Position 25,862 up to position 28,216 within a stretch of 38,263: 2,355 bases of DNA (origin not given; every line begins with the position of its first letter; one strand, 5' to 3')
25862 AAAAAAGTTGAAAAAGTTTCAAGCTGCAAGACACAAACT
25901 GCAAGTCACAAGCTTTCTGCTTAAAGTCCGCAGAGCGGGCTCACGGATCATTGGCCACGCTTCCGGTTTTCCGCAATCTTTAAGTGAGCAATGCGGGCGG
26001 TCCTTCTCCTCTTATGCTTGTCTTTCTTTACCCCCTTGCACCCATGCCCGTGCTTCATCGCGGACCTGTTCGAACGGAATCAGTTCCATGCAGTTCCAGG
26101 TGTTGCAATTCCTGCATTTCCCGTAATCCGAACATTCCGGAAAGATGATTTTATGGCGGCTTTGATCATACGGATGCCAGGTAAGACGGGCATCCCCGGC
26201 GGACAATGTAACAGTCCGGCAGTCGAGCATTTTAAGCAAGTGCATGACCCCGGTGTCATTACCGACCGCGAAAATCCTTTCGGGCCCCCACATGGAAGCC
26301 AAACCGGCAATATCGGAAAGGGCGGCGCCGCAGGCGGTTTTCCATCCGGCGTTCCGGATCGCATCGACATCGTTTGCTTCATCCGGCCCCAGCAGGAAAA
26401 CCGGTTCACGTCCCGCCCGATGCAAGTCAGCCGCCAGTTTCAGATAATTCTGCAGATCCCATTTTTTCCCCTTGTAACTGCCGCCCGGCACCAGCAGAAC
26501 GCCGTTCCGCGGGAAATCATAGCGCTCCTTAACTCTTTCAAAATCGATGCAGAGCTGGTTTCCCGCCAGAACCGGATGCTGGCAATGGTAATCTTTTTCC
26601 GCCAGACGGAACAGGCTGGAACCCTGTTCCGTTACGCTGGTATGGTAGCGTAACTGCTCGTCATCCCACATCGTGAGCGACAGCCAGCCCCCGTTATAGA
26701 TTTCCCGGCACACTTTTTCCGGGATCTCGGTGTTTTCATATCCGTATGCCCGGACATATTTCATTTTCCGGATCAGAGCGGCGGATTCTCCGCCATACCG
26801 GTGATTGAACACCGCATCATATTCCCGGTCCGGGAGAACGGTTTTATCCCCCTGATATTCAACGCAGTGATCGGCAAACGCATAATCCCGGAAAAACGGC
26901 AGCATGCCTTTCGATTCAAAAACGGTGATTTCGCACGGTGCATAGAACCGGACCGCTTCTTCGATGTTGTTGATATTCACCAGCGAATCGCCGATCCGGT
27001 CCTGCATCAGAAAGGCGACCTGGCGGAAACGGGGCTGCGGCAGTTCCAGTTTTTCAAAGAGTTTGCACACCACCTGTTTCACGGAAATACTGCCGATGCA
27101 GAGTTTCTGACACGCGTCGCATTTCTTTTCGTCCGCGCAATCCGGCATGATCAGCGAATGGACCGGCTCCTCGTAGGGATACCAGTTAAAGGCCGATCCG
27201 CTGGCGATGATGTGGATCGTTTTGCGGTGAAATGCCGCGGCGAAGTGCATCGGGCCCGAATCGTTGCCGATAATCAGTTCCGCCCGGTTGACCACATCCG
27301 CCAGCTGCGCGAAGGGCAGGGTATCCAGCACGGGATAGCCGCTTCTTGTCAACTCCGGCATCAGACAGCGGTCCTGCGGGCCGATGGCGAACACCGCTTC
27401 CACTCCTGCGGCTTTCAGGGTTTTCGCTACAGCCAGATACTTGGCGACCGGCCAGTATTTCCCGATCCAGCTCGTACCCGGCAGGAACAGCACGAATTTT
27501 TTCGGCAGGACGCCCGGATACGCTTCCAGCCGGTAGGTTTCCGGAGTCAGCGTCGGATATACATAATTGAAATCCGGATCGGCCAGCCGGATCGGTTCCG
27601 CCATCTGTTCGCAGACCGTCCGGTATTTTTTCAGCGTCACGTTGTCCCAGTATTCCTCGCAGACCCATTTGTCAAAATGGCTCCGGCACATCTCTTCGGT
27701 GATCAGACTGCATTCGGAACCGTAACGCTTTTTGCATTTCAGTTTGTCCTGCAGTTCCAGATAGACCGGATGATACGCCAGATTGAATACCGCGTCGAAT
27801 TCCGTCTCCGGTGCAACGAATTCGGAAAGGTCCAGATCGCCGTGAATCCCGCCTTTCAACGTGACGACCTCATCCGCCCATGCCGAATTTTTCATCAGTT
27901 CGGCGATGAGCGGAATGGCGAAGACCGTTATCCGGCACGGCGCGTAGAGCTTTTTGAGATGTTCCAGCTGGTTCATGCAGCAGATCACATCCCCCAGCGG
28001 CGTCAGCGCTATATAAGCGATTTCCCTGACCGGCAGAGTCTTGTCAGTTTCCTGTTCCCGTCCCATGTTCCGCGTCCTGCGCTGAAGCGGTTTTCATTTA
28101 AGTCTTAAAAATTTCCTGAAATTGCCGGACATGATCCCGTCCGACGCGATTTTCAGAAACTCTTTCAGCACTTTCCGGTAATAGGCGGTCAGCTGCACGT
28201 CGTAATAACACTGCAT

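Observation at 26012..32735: Candidate novel RiPP-type operon: Cys-rich peptide, two RRE-rSAM/SPASM enzymes, Amidohydro_2 and a tandem GT9 glycosyltransferase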

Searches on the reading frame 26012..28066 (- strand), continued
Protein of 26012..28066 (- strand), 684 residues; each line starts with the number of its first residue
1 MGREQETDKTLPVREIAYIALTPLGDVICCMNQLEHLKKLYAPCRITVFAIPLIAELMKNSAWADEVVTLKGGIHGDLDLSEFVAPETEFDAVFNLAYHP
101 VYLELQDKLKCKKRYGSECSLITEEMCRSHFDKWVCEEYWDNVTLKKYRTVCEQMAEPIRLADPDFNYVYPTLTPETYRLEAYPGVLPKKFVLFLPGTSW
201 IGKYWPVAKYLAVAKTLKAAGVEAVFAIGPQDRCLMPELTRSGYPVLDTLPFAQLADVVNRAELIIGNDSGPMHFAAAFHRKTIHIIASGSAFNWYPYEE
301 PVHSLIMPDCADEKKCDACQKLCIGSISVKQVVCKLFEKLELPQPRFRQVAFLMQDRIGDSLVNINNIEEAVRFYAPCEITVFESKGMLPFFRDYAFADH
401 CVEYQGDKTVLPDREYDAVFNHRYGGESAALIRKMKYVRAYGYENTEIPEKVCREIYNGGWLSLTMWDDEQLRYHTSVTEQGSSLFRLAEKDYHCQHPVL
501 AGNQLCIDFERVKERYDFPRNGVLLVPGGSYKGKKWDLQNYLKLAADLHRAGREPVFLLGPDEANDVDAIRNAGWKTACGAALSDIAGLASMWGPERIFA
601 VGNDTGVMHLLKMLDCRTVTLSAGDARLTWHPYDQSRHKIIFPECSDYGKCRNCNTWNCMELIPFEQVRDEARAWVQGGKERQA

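Call 77: search_protein_families(library=ncbifam, proteins=[L122:8496-10295:+, L119:4715-5413:+, L122:1374-3050:+, L121:3-1328:+], max_evalue=0.001)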
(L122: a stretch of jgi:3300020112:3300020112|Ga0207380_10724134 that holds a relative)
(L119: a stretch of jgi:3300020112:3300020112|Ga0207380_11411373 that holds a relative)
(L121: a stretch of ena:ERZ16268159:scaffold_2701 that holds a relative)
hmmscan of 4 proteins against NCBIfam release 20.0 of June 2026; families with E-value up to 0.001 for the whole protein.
L122:8496-10295:+ (599 aa): 187 families (the best 25 are shown)
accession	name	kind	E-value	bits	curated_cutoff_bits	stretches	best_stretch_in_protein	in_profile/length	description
NF008364.0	PRK11160.1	equivalog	1.5e-55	188.9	630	1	154-589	142-571/575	heme ABC transporter ATP-binding protein/permease CydC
TIGR00958.1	3a01208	subfamily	8.9e-51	173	874.6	1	28-583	155-705/711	antigen peptide transporter 2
TIGR03375.1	type_I_sec_LssB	subfamily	2.2e-50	171.7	693.1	1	186-581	297-691/696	type I secretion system permease/ATPase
NF010178.0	PRK13657.1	equivalog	2.1e-48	165.2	733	1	46-595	31-572/588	glucan ABC transporter ATP-binding protein/ permease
TIGR02203.1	MsbA_lipidA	equivalog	2.5e-48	164.9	602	1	49-581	33-558/572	lipid A export permease/ATP-binding protein MsbA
TIGR02857.1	CydD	equivalog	8.9e-48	163.5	435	1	180-563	148-528/529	thiol reductant ABC exporter subunit CydD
TIGR02204.1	MsbA_rel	hypoth_equivalog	2e-47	162.2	780.4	1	95-581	82-564/576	ABC transporter, permease/ATP-binding protein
NF045513.1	HepA_fam_ABC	equivalog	7.2e-46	156.8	725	1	76-589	100-605/610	heterocyst formation ABC transporter subunit HepA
TIGR01193.1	bacteriocin_ABC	subfamily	1.9e-45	155.6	523.85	1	75-587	200-702/708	peptide cleavage/export ABC transporter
TIGR03797.1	NHLM_micro_ABC2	equivalog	3.3e-45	154.8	709.4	1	28-592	130-684/686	NHLP bacteriocin export ABC transporter permease/ATPase subunit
TIGR02868.1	CydC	equivalog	1.8e-44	152.3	329.05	1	176-550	157-529/530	thiol reductant ABC exporter subunit CydC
TIGR03796.1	NHLM_micro_ABC1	equivalog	3.6e-43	147.8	853.3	1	175-581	292-701/710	NHLP family bacteriocin export ABC transporter peptidase/permease/ATPase subunit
TIGR01846.1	type_I_sec_HlyB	subfamily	2.2e-41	142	725.55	1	269-586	378-685/694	type I secretion system permease/ATPase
NF008379.0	PRK11174.1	equivalog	9.6e-39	133.5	684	1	260-590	255-581/588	heme ABC transporter permease/ATP-binding protein CydD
NF008055.0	PRK10789.1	equivalog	2.1e-38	132.2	845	1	259-588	239-565/590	SmdA family multidrug ABC transporter permease/ATP-binding protein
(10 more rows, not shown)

L119:4715-5413:+ (232 aa): 0 families

L122:1374-3050:+ (558 aa): 0 families

L121:3-1328:+ (441 aa): 0 families

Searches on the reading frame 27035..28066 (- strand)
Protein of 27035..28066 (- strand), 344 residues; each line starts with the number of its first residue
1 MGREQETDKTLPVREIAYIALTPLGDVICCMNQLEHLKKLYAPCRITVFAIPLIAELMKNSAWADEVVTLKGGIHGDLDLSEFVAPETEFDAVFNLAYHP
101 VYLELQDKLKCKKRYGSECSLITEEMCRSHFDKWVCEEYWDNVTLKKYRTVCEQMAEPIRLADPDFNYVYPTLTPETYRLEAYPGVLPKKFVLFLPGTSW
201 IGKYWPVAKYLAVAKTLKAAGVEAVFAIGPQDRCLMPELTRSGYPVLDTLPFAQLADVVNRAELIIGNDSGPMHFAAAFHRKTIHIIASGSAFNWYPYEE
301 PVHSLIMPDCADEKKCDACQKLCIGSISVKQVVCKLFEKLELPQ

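Call 40: search_solved_structures(query=A3, max_evalue=1, show_alignments=0)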
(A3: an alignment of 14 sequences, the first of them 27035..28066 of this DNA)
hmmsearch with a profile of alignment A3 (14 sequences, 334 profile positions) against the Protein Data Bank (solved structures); distinct sequences matched with E-value up to 1: 10.
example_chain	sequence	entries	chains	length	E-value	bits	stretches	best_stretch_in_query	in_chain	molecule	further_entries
3tov_A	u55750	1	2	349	5.6e-14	55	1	4-297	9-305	Glycosyl transferase family 9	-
1psw_A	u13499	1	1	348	2.8e-08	36.3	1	164-280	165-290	ADP-HEPTOSE LPS HEPTOSYLTRANSFERASE II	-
6dfe_A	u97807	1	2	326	4e-08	35.7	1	79-277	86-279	ADP-heptose--LPS heptosyltransferase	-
2gt1_A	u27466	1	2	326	4e-08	35.7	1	79-277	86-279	Lipopolysaccharide heptosyltransferase-1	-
2h1f_A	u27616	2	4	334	4.3e-08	35.6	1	79-277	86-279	Lipopolysaccharide heptosyltransferase-1 | Lipopolysaccharide heptosyltransferase 1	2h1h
7wff_a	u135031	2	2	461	0.017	17.2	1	209-294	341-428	Photosynthetic NDH subunit of subcomplex B 1, chloroplastic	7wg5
7eu3_6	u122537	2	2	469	0.16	14.1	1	196-295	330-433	Photosynthetic NDH subunit of subcomplex B1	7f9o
5n48_A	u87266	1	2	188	0.44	12.6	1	95-169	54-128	Neutrophil gelatinase-associated lipocalin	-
7ufi_1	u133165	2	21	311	0.63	12.1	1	173-230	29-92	VchTnsC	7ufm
6k1t_A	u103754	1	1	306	0.84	11.7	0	145-226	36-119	Alpha/beta hydrolase fold family protein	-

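Call 41: find_related_loci(query=A3, collection=metagenome_contigs, flank=8000)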
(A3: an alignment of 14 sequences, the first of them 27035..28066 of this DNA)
Query A3 (344 aa) in metagenome_contigs; peptide patterns used: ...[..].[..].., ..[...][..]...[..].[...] (x = any residue, [..] = any of these).
600 stretches matched a pattern (row limit reached: there are more); 475 encode a relative of the query (tblastn E <= 1e-3); the best 80 are kept; 80 distinct loci.
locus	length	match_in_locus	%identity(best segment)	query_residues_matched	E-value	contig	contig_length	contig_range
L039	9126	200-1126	31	16-319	2e-41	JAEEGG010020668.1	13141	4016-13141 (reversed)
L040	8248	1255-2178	24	15-332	8e-18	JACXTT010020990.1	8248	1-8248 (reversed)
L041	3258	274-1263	25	3-341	1e-16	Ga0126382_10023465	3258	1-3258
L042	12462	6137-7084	25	15-340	2e-16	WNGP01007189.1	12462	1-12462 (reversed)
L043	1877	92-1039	26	15-340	4e-16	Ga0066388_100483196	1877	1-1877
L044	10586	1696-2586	24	7-305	6e-16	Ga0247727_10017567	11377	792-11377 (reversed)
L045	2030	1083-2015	24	12-332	5e-16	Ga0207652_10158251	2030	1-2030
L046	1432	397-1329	23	12-332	5e-16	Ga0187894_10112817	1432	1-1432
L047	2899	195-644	30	189-332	2e-15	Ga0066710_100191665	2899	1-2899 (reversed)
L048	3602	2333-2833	30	189-344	2e-15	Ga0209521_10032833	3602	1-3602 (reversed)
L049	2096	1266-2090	25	11-298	2e-15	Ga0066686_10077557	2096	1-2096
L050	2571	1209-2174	23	14-300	3e-15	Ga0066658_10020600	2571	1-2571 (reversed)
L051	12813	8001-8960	22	11-332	6e-15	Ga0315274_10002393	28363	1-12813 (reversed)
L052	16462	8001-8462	32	185-330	2e-14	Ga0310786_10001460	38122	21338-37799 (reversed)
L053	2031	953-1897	22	19-332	2e-14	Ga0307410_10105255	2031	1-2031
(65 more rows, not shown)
